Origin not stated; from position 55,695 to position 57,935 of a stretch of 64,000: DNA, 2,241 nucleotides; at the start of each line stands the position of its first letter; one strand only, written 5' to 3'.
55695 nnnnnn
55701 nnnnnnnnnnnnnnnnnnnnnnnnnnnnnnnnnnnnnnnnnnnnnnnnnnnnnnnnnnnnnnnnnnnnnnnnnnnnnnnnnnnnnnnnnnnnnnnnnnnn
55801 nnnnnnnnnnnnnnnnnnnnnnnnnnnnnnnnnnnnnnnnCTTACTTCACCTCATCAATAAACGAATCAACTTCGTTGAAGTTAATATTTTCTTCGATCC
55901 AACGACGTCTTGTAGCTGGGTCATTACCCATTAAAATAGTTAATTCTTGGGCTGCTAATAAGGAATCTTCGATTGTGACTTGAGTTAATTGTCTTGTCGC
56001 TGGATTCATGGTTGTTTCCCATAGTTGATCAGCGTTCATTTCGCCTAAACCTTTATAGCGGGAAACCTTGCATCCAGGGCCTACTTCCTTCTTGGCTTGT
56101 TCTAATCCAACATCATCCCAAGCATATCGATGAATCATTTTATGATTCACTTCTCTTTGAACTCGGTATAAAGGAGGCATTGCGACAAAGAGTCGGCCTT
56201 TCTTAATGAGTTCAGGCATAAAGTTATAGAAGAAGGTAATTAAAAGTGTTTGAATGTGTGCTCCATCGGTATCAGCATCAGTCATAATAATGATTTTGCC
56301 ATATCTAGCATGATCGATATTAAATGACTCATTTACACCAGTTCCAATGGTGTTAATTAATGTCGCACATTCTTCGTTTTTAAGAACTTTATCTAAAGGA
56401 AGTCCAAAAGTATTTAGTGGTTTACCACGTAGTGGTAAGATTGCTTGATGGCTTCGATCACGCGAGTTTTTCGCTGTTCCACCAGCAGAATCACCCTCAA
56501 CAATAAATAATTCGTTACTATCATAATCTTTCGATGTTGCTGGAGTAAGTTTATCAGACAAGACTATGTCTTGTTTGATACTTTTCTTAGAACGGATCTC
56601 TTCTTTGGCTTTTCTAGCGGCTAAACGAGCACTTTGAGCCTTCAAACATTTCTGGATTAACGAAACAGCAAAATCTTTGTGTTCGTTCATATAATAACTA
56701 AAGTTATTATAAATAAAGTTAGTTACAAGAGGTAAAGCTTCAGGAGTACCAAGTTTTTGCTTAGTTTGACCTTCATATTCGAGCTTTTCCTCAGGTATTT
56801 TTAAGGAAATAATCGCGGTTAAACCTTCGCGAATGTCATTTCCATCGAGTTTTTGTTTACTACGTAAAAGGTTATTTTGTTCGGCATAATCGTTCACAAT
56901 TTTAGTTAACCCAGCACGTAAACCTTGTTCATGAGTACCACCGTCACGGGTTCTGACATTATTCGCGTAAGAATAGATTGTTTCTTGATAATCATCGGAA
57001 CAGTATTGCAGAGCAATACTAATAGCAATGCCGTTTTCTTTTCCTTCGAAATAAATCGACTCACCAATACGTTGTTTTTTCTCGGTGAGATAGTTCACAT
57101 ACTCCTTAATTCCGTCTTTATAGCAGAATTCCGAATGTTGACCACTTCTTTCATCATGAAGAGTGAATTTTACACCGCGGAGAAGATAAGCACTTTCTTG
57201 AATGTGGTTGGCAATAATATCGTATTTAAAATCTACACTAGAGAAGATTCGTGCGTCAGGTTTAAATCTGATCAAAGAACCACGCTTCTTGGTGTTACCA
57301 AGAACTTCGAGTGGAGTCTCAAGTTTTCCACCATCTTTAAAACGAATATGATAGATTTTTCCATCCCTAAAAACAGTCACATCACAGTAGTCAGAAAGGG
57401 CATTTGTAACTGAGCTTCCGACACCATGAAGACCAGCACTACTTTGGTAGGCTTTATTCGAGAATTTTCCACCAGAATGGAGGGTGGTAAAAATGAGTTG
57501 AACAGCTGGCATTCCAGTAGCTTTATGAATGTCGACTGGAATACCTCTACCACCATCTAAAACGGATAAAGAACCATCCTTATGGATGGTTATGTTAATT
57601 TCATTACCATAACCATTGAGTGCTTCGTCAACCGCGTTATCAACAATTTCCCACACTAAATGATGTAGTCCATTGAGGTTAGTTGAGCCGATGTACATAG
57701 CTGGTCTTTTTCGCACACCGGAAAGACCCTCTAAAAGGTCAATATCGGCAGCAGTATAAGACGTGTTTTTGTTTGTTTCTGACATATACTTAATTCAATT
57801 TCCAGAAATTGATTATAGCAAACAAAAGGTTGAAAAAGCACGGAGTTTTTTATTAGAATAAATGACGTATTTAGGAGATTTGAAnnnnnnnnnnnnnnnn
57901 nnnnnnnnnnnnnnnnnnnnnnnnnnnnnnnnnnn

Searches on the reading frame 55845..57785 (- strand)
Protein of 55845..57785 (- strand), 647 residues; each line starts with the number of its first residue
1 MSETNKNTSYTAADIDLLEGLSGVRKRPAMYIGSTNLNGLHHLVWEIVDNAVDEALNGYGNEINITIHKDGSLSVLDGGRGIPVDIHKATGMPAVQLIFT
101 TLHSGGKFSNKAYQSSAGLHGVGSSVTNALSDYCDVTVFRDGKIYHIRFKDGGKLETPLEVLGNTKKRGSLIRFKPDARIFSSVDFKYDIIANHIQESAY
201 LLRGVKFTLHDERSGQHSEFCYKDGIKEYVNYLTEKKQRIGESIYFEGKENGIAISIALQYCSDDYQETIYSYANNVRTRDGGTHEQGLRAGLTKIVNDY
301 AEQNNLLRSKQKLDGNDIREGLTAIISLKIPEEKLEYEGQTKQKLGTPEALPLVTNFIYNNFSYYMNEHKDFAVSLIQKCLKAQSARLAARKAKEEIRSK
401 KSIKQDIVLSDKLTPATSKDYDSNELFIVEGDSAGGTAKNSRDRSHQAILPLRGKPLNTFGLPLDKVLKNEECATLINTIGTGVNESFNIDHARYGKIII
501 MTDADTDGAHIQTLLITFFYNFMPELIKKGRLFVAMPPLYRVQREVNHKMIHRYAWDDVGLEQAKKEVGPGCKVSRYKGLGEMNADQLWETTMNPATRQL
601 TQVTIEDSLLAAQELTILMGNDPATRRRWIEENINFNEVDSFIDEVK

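Call 49: search_protein_families(library=pfam, proteins=[window:55845-57785:-], max_evalue=0.00001)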
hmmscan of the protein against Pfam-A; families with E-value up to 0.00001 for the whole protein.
window:55845-57785:- (647 aa): 4 families
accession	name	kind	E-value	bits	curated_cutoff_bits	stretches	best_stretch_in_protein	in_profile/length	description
PF00204.31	DNA_gyraseB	-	1.7e-54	184.4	27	1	225-395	1-172/173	DNA gyrase B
PF00986.26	DNA_gyraseB_C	-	1.7e-26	92.6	29.8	1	572-631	4-63/63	DNA gyrase B subunit, carboxyl terminus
PF01751.28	Toprim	-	2.1e-16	60.3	23.1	1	425-535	1-94/96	Toprim domain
PF02518.31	HATPase_c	-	2.8e-14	53.9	26.4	1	38-174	4-105/111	Histidine kinase-, DNA gyrase B-, and HSP90-like ATPase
